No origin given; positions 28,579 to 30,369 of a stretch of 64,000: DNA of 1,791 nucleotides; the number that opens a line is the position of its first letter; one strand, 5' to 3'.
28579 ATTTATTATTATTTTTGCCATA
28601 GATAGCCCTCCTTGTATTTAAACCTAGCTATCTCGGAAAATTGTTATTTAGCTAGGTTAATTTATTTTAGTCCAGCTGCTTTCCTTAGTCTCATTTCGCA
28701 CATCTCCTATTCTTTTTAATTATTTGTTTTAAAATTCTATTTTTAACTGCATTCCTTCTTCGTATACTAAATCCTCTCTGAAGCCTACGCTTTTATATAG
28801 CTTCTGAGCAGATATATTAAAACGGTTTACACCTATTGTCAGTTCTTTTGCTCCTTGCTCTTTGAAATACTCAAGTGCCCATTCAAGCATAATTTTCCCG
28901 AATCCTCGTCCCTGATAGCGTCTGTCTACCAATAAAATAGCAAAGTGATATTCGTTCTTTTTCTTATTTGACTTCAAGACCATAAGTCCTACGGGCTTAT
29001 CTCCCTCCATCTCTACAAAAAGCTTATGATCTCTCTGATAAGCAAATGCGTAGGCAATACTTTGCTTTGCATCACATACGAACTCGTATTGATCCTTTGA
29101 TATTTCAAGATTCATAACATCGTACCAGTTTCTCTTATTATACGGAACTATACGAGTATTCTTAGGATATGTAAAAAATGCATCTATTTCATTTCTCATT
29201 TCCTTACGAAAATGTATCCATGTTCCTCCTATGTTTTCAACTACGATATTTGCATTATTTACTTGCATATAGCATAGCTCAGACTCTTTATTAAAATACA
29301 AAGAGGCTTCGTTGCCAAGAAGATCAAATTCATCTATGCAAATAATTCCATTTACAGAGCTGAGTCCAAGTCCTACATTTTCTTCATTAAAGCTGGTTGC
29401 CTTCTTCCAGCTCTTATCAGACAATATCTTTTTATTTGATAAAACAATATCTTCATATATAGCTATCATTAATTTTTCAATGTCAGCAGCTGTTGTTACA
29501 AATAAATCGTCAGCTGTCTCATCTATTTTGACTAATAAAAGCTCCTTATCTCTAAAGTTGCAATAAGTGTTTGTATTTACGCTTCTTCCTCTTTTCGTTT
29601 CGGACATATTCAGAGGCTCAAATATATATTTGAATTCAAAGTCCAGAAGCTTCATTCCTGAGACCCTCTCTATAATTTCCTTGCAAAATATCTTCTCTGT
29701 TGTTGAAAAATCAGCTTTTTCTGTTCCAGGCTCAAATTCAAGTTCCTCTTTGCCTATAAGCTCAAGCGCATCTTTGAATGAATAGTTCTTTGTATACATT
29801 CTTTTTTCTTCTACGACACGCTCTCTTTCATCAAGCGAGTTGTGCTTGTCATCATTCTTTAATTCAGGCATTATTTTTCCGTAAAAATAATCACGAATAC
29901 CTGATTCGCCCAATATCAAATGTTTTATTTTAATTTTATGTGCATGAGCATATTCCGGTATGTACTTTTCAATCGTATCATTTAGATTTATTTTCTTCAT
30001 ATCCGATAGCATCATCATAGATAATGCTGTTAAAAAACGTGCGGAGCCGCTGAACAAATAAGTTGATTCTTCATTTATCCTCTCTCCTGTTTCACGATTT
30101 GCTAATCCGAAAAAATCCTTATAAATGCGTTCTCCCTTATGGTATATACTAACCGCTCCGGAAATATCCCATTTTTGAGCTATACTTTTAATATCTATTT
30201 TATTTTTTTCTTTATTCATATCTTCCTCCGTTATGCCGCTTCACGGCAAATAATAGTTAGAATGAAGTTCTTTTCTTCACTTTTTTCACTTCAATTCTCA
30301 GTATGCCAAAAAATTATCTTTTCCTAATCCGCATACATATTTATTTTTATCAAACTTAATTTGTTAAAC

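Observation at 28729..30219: Beta-lactamase-fold/GNAT fusion protein with a non-canonical SxxK site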

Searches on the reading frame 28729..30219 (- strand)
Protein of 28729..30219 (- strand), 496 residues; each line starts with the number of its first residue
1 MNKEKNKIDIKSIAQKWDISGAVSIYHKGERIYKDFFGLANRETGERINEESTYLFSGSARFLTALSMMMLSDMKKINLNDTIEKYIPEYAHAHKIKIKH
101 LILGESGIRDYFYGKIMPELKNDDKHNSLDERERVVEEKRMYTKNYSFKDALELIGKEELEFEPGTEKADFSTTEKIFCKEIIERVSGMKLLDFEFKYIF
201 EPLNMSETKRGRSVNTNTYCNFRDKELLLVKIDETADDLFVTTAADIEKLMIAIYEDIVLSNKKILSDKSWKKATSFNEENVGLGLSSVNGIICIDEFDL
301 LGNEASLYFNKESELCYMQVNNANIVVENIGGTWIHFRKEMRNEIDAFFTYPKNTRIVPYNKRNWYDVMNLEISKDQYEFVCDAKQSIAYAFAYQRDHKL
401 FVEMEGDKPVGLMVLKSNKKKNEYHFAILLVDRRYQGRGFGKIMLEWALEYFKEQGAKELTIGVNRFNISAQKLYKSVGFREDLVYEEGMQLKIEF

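Call 3: search_protein_families(library=pfam, proteins=[window:28729-30219:-], max_evalue=0.01)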
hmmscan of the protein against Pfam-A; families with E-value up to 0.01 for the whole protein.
window:28729-30219:- (496 aa): 7 families
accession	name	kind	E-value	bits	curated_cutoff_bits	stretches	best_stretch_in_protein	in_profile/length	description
PF00144.29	Beta-lactamase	-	2e-23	83.6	27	1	13-281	5-262/329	Beta-lactamase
PF00583.31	Acetyltransf_1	-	4.2e-15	56.5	20.7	1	385-480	19-116/116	Acetyltransferase (GNAT) family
PF13673.13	Acetyltransf_10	-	1.4e-11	44.9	23.6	1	386-482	20-109/128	Acetyltransferase (GNAT) domain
PF13508.13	Acetyltransf_7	-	4.7e-10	40.1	27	1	398-482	3-84/84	Acetyltransferase (GNAT) domain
PF13302.13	Acetyltransf_3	-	6.4e-06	27.4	25.4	1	390-481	46-138/138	Acetyltransferase (GNAT) domain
PF13420.13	Acetyltransf_4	-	2.3e-05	24.9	24.3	1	395-481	46-135/155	Acetyltransferase (GNAT) domain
PF14542.12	Acetyltransf_CG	-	0.0034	17.9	30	1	407-458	9-59/80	GCN5-related N-acetyl-transferase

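Call 4: search_protein_families(library=ncbifam, proteins=[window:28729-30219:-], max_evalue=0.01)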
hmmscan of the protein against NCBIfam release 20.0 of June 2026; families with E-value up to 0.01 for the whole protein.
window:28729-30219:- (496 aa): 19 families
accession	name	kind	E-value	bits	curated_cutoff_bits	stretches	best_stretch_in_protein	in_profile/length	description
TIGR01575.1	rimI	equivalog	5.1e-14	52.6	86.4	1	371-483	6-115/132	ribosomal protein S18-alanine N-acetyltransferase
NF040503.1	resist_ArsN1a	equivalog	2.3e-07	30.7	170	1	396-492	45-145/159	arsinothricin resistance N-acetyltransferase ArsN1 family A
NF007807.0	PRK10514.1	equivalog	2.4e-07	30.8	134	1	405-481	58-123/147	acetyltransferase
NF007025.1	PRK09491.1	equivalog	1.9e-06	27.9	173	1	429-482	68-121/145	ribosomal protein S18-alanine N-acetyltransferase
NF008212.0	PRK10975.1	equivalog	4.6e-06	26.6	219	1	397-480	137-220/232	dTDP-4-amino-4,6-dideoxy-D-galactose acyltransferase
TIGR03585.1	PseH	equivalog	2.8e-05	24.3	93.1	1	397-490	50-143/156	UDP-4-amino-4,6-dideoxy-N-acetyl-beta-L-altrosamine N-acetyltransferase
NF033085.1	bla_class_C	equivalog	2.8e-05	23.1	415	1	9-101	11-103/356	class C beta-lactamase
NF002968.0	PRK03642.1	equivalog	3.9e-05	22.6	385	1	55-208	100-240/432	penicillin binding protein PBP4B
NF009622.0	PRK13128.1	equivalog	6.5e-05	21.6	443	1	12-207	15-189/518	D-aminopeptidase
NF052559.1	MthAcHydAcmB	equivalog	7.8e-05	21.6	550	0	8-94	13-100/391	methyl acetate hydrolase AcmB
TIGR03448.1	mycothiol_MshD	equivalog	0.00011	21.6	163.1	1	427-481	232-286/294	mycothiol synthase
NF033406.1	blaMCA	exception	0.00016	20.7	750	1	12-100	46-134/390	MCA family class C beta-lactamase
NF000360.1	sat4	exception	0.00022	21.4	380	1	392-481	66-154/180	streptothricin N-acetyltransferase Sat4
NF002959.0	PRK03624.1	equivalog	0.00023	20.9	124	1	428-485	77-134/147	GNAT family acetyltransferase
NF053587.1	SpmdActasePaiA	equivalog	0.0006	19.6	250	1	430-481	97-148/172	spermidine/spermine N(1)-acetyltransferase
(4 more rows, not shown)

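Call 5: find_homologous_proteins(query=window:28729-30219:-, max_evalue=0.001)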
Query window:28729-30219:- (496 aa): 173 proteins with E <= 0.001 among 8000 candidates; the best 120 are listed.
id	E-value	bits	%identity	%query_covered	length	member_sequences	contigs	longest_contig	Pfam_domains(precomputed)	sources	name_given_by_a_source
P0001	0.0e+0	1111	100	100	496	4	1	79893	PF13673.14,PF13420.14,PF13302.14,PF13508.14,PF00583.32,PF00144.30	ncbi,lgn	-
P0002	8.2e-274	927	80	100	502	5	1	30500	PF13673.14,PF13420.14,PF13302.14,PF13508.14,PF00583.32,PF00144.30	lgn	-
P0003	2.1e-273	926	80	100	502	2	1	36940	PF13673.14,PF13302.14,PF13508.14,PF00583.32,PF00144.30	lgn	-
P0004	7.5e-268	907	80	100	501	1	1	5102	PF13673.14,PF13302.14,PF13508.14,PF00583.32,PF00144.30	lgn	-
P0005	4.0e-267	905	80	100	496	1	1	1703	PF13673.14,PF13420.14,PF13508.14,PF00583.32,PF00144.30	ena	-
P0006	1.1e-262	890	79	100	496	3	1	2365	PF13673.14,PF13420.14,PF13302.14,PF13508.14,PF14542.13,PF00583.32,PF00144.30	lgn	-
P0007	1.9e-260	883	78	100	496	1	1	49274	PF13673.14,PF13420.14,PF13302.14,PF13508.14,PF00583.32,PF00144.30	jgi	jgi:ribosomal protein S18 acetylase RimI-like enzyme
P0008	2.3e-260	883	78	100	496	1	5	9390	PF13673.14,PF13420.14,PF13302.14,PF13508.14,PF00583.32,PF00144.30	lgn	-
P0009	2.4e-255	866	77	100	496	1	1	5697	PF13673.14,PF13420.14,PF13302.14,PF13508.14,PF00583.32,PF00144.30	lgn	-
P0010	5.7e-251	852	76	100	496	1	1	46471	PF13673.14,PF13420.14,PF13302.14,PF13508.14,PF00583.32,PF00144.30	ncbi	-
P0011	9.4e-243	824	72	100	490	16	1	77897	PF13673.14,PF13420.14,PF13508.14,PF00583.32,PF00144.30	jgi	-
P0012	3.0e-241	820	71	100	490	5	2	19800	PF13673.14,PF13508.14,PF00583.32,PF00144.30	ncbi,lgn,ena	-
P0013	6.2e-240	815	71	99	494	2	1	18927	PF13673.14,PF13420.14,PF13508.14,PF00583.32,PF00144.30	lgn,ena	-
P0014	9.8e-228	775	67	100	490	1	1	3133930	PF13673.14,PF13302.14,PF13508.14,PF00583.32,PF00144.30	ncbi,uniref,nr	ncbi:GNAT family N-acetyltransferase [Sedimentibacter sp. zth1]|uniref:GNAT family N-acetyltransfera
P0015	4.8e-227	773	67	100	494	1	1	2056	PF13673.14,PF13508.14,PF00583.32,PF00144.30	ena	-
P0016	5.6e-131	456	45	97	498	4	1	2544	PF13673.14,PF13302.14,PF13508.14,PF00583.32,PF00144.30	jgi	-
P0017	1.6e-129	451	45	97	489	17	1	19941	PF13673.14,PF13420.14,PF13508.14,PF00583.32,PF00144.30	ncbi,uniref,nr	ncbi:GNAT family N-acetyltransferase [Anaerocolumna aminovalerica]|uniref:GNAT family N-acetyltransf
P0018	3.9e-127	443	44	97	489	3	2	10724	PF13673.14,PF13420.14,PF13508.14,PF00583.32,PF00144.30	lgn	-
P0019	1.6e-125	438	45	99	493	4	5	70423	PF13673.14,PF13302.14,PF13508.14,PF00583.32,PF00144.30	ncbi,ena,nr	ncbi:MAG: GNAT family N-acetyltransferase [Oscillospiraceae bacterium]|nr:GNAT family N-acetyltransf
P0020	3.4e-125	437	45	96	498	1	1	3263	PF13673.14,PF13508.14,PF00583.32,PF00144.30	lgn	-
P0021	3.7e-124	433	45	96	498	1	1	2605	PF13673.14,PF13302.14,PF13508.14,PF00583.32,PF00144.30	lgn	-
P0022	1.3e-123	432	44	97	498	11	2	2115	PF13673.14,PF13508.14,PF00583.32,PF00144.30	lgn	-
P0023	3.7e-123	430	47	98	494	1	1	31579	PF13673.14,PF13508.14,PF00583.32,PF00144.30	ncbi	-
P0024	4.1e-123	430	45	96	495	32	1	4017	PF13673.14,PF13302.14,PF13508.14,PF00583.32,PF00144.30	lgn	-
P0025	5.3e-123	430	44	96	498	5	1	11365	PF13673.14,PF13508.14,PF00583.32,PF00144.30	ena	-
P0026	8.1e-123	429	42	98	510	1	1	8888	PF13673.14,PF13508.14,PF00583.32,PF00144.30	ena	-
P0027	1.2e-122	428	45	96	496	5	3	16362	PF13673.14,PF13508.14,PF00583.32,PF00144.30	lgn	-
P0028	3.9e-122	427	44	96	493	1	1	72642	PF13673.14,PF13420.14,PF13302.14,PF13508.14,PF00583.32,PF00144.30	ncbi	-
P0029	6.3e-122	426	44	100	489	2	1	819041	PF13673.14,PF13508.14,PF00583.32,PF00144.30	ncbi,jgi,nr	ncbi:MAG: fmtA [Clostridiales bacterium]|jgi:CubicO group peptidase (beta-lactamase class C family)/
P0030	1.1e-120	422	45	97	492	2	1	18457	PF13673.14,PF13302.14,PF13508.14,PF00583.32,PF00144.30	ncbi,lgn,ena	-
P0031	3.9e-120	420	45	95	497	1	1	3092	PF13673.14,PF13302.14,PF13508.14,PF00583.32,PF00144.30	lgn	-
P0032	1.1e-119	419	42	98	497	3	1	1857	PF13673.14,PF13508.14,PF00583.32,PF00144.30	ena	-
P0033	2.0e-119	418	42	96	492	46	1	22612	PF13673.14,PF13508.14,PF00583.32,PF00144.30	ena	-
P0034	3.5e-119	417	44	97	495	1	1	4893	PF13673.14,PF13508.14,PF00583.32,PF00144.30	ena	-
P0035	6.6e-119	416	42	98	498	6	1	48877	PF13673.14,PF13508.14,PF00583.32,PF00144.30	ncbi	-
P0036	1.1e-118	415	42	98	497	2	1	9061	PF13673.14,PF13508.14,PF00583.32,PF00144.30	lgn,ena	-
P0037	1.2e-118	415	41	98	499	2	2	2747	PF13673.14,PF13508.14,PF00583.32,PF00144.30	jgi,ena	-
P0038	2.6e-118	414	42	98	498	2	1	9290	PF13673.14,PF13508.14,PF00583.32,PF00144.30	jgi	-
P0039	4.4e-118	413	43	96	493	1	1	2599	PF13673.14,PF13508.14,PF00583.32,PF00144.30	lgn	-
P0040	4.8e-118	413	44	99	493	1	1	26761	PF13673.14,PF13508.14,PF00583.32,PF00144.30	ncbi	-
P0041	8.1e-118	413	43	98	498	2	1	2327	PF13673.14,PF13508.14,PF00583.32,PF00144.30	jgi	-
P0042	1.1e-117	412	43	99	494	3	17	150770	PF13673.14,PF13302.14,PF13508.14,PF00583.32,PF00144.30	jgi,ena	-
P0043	6.0e-117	410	43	97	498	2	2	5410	PF13673.14,PF13302.14,PF13508.14,PF00583.32,PF00144.30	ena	-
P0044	6.8e-117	409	43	99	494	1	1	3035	PF13673.14,PF13508.14,PF00583.32,PF00144.30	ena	-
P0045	1.0e-116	409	42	98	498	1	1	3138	PF13673.14,PF13508.14,PF00583.32,PF00144.30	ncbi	ncbi:MAG: GNAT family N-acetyltransferase [Dehalococcoidia bacterium]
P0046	1.3e-116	409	44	96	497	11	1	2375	PF13673.14,PF13420.14,PF13508.14,PF00583.32,PF00144.30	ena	-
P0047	1.4e-116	408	43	97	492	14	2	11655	PF13673.14,PF13508.14,PF00583.32,PF00144.30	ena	-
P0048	1.9e-116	408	42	99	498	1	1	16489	PF13508.14,PF00583.32,PF00144.30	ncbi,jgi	-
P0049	2.3e-116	408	42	99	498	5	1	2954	PF13508.14,PF00583.32,PF00144.30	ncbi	-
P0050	2.3e-116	408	43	97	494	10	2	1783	PF13673.14,PF13508.14,PF00583.32,PF00144.30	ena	-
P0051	6.9e-116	406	42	97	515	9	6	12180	PF13673.14,PF13508.14,PF00583.32,PF00144.30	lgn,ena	-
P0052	1.0e-115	406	41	98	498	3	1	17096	PF13508.14,PF00583.32,PF00144.30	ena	-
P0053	1.5e-115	405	43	99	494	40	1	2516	PF13673.14,PF13302.14,PF13508.14,PF00583.32,PF00144.30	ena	-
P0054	1.8e-115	405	44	97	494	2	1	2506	PF13673.14,PF13302.14,PF13508.14,PF00583.32,PF00144.30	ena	-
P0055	2.1e-115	405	43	99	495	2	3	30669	PF13673.14,PF13508.14,PF00583.32,PF00144.30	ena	-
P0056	4.4e-115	404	43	99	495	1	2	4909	PF13673.14,PF13508.14,PF00583.32,PF00144.30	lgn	-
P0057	5.0e-115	403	43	97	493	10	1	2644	PF13673.14,PF13508.14,PF00583.32,PF00144.30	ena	-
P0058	5.5e-115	403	41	98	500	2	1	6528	PF13508.14,PF00583.32,PF00144.30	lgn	-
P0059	9.3e-115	402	41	98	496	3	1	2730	PF13673.14,PF13508.14,PF00583.32,PF00144.30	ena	-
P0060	9.9e-115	402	42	98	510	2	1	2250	PF13673.14,PF13508.14,PF00583.32,PF00144.30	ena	-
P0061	1.1e-114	402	43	99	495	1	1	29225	PF13673.14,PF13508.14,PF00583.32,PF00144.30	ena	-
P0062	1.1e-114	402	43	97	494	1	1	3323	PF13673.14,PF13508.14,PF00583.32,PF00144.30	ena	-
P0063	1.2e-114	402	43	99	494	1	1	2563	PF13673.14,PF13508.14,PF00583.32,PF00144.30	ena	-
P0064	1.4e-114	402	43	99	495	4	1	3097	PF13673.14,PF13302.14,PF13508.14,PF00583.32,PF00144.30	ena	-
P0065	1.5e-114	402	43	99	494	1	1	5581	PF13673.14,PF13302.14,PF13508.14,PF00583.32,PF00144.30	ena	-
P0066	2.3e-114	401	43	99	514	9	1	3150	PF13673.14,PF13508.14,PF00583.32,PF00144.30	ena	-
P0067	2.8e-114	401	43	99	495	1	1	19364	PF13673.14,PF13508.14,PF00583.32,PF00144.30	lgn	-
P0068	3.4e-114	401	40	98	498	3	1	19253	PF13673.14,PF13508.14,PF00583.32,PF00144.30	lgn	-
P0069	4.5e-114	400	41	98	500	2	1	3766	PF13673.14,PF13508.14,PF00583.32,PF00144.30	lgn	-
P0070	5.6e-114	400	42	99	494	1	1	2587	PF13673.14,PF13508.14,PF00583.32,PF00144.30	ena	-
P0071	5.6e-114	400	42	98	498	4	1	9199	PF13508.14,PF00583.32,PF00144.30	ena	-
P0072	5.7e-114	400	42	98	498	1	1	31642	PF13673.14,PF13508.14,PF00583.32,PF00144.30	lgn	-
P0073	7.0e-114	400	43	97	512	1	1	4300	PF13673.14,PF13508.14,PF00583.32,PF00144.30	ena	-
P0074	1.2e-113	399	41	97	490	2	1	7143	PF13673.14,PF13302.14,PF13508.14,PF00583.32,PF00144.30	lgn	-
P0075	1.3e-113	399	41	98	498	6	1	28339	PF13508.14,PF00583.32,PF00144.30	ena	-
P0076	1.5e-113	398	41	98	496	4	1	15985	PF13673.14,PF13508.14,PF00583.32,PF00144.30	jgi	-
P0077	1.7e-113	398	43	99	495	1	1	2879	PF13673.14,PF13508.14,PF00583.32,PF00144.30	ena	-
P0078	6.9e-113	396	40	98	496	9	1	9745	PF13673.14,PF13508.14,PF00583.32,PF00144.30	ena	-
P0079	7.8e-113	396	43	96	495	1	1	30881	PF13673.14,PF13302.14,PF13508.14,PF00583.32,PF00144.30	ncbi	-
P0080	1.0e-112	396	42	99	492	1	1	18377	PF13673.14,PF13302.14,PF13508.14,PF00583.32,PF00144.30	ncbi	-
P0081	1.4e-112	395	41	98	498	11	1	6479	PF13508.14,PF00583.32,PF00144.30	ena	-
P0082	2.0e-112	395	40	98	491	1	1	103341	PF13673.14,PF13420.14,PF13508.14,PF00583.32,PF00144.30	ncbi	-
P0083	3.9e-112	394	41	99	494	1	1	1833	PF13673.14,PF13508.14,PF00583.32,PF00144.30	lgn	-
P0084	4.7e-112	394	40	100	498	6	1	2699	PF13673.14,PF00583.32,PF00144.30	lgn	-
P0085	1.0e-111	392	43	97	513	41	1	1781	PF13673.14,PF13508.14,PF00583.32,PF00144.30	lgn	-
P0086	1.2e-111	392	41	98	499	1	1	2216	PF13508.14,PF00583.32,PF00144.30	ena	-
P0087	3.0e-111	391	40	98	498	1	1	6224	PF13673.14,PF13508.14,PF00583.32,PF00144.30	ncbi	-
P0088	3.5e-111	391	42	97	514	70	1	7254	PF13673.14,PF13508.14,PF00583.32,PF00144.30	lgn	-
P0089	4.7e-111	390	42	97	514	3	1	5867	PF13673.14,PF13508.14,PF00583.32,PF00144.30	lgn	-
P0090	6.2e-111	390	42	100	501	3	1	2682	PF13673.14,PF13508.14,PF00583.32,PF00144.30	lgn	-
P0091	1.5e-110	389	41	97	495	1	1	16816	PF13673.14,PF13302.14,PF13508.14,PF00583.32,PF00144.30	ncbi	-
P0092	1.8e-110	388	41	99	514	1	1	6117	PF13673.14,PF13508.14,PF00583.32,PF00144.30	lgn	-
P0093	2.8e-110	388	40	99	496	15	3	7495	PF13673.14,PF13508.14,PF00583.32,PF00144.30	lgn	-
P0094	2.9e-110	388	41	98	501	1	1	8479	PF13673.14,PF13508.14,PF00583.32,PF00144.30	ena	-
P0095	3.6e-110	387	41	98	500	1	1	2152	PF13673.14,PF13508.14,PF00583.32,PF00144.30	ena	-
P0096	3.7e-110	387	41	98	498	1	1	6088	PF13508.14,PF00583.32,PF00144.30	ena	-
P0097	8.7e-110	386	42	100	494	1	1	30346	PF13673.14,PF13420.14,PF13508.14,PF08445.17,PF00583.32,PF00144.30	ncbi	-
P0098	1.0e-109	386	41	98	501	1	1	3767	PF13508.14,PF00583.32,PF00144.30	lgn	-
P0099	1.5e-109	385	42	97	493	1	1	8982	PF13673.14,PF13302.14,PF13508.14,PF00583.32,PF00144.30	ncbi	-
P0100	4.2e-109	384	43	97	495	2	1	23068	PF13673.14,PF13508.14,PF00583.32,PF00144.30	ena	-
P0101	1.6e-108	382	42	97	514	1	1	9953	PF13673.14,PF13508.14,PF00583.32,PF00144.30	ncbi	-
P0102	2.5e-108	381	41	97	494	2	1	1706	PF13673.14,PF13302.14,PF13508.14,PF00583.32,PF00144.30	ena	-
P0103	2.5e-108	381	39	100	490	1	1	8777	PF13673.14,PF13508.14,PF00583.32,PF00144.30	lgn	-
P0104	3.7e-108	381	39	100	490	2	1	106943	PF13673.14,PF13508.14,PF00583.32,PF00144.30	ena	-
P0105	1.7e-107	378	40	98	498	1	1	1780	PF13508.14,PF00583.32,PF00144.30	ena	-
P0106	2.4e-107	378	41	99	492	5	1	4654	PF13673.14,PF13302.14,PF13508.14,PF00583.32,PF00144.30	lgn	-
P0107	1.0e-106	376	41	97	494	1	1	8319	PF13673.14,PF13302.14,PF13508.14,PF00583.32,PF00144.30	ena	-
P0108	9.5e-106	373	40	100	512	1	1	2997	PF13508.14,PF00583.32,PF00144.30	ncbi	-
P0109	4.7e-104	367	40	98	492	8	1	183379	PF13673.14,PF13508.14,PF00583.32,PF00144.30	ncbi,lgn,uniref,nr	ncbi:GNAT family N-acetyltransferase [Clostridium frigidicarnis]|uniref:Acetyltransferase (GNAT) fam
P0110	2.0e-103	365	38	98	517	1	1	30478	PF13673.14,PF13420.14,PF13508.14,PF00583.32,PF00144.30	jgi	jgi:ribosomal protein S18 acetylase RimI-like enzyme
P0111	5.7e-102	360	39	98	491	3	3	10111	PF13673.14,PF13508.14,PF00583.32,PF00144.30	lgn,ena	-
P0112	3.2e-101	358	37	98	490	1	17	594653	PF13673.14,PF13508.14,PF00583.32,PF00144.30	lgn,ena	-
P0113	1.5e-100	356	39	98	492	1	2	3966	PF13673.14,PF13508.14,PF00583.32,PF00144.30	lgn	-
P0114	2.4e-100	355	39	98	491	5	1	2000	PF13673.14,PF13508.14,PF00583.32,PF00144.30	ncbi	-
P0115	1.8e-99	352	37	100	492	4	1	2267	PF13673.14,PF13508.14,PF00583.32,PF00144.30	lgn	-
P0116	1.2e-98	349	38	97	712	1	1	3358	PF13673.14,PF13419.13,PF00702.33,PF13508.14,PF00583.32,PF00144.30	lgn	-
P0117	1.3e-98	349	40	100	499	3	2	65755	PF13673.14,PF13508.14,PF00583.32,PF00144.30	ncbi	-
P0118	1.8e-97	345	39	97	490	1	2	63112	PF13673.14,PF13508.14,PF00583.32,PF00144.30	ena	-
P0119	2.2e-97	345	39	98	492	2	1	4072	PF13673.14,PF13508.14,PF00583.32,PF00144.30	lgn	-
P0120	2.8e-97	345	36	99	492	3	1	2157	PF13673.14,PF13508.14,PF00583.32,PF00144.30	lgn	-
